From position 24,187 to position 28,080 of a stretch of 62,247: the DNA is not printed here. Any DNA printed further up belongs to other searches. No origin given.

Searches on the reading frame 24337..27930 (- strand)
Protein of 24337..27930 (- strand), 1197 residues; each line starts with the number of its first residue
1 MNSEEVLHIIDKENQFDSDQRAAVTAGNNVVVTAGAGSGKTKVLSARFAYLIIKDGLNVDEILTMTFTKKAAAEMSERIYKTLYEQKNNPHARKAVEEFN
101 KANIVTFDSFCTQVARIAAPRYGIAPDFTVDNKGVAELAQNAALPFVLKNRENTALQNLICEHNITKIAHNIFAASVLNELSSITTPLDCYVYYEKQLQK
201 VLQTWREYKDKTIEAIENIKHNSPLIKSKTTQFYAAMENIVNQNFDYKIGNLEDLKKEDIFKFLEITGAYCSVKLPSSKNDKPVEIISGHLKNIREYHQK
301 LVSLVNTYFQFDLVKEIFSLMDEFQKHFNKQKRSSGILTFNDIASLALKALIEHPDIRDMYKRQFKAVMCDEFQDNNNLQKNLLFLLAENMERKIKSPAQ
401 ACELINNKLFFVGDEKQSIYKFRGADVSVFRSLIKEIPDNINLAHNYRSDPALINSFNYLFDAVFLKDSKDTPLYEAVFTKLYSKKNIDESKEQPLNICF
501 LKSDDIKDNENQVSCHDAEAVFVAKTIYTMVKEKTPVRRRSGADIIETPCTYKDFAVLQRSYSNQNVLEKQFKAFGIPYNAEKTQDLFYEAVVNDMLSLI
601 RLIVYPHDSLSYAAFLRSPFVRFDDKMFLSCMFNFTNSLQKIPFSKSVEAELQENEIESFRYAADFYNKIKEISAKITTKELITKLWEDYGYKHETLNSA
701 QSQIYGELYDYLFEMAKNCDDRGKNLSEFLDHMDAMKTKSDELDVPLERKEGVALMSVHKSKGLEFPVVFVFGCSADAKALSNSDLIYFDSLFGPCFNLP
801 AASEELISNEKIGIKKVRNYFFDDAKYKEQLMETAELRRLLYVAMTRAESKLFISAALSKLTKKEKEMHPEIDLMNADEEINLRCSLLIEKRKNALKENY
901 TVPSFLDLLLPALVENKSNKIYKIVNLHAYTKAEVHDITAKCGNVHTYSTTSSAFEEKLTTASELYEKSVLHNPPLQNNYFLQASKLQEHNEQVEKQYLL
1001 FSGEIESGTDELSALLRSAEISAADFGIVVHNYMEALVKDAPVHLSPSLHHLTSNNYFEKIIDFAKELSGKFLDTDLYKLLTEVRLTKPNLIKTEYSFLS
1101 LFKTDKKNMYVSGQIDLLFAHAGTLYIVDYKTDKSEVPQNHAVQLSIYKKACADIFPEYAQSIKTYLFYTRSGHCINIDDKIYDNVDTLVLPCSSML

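Call 96: search_protein_families(library=pfam, max_evalue=0.00001, proteins=[window:24337-27930:-])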
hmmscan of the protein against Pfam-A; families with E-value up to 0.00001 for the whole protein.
window:24337-27930:- (1197 aa): 5 families
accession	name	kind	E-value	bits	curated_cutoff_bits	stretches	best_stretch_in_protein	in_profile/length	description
PF00580.27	UvrD-helicase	-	2e-51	175.7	23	1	18-436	3-269/271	UvrD/REP helicase N-terminal domain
PF13361.12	UvrD_C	-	1.9e-33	116.8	25.6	1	441-857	1-348/350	UvrD-like helicase C-terminal domain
PF13245.12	AAA_19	-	6.3e-16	59.2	25.1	1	21-423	2-134/134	AAA domain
PF13538.12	UvrD_C_2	-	4.7e-13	49.2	27.4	0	753-781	2-30/52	UvrD-like helicase C-terminal domain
PF12705.13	PDDEXK_1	-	1.5e-08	35.3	22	1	1018-1159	29-176/247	PD-(D/E)XK nuclease superfamily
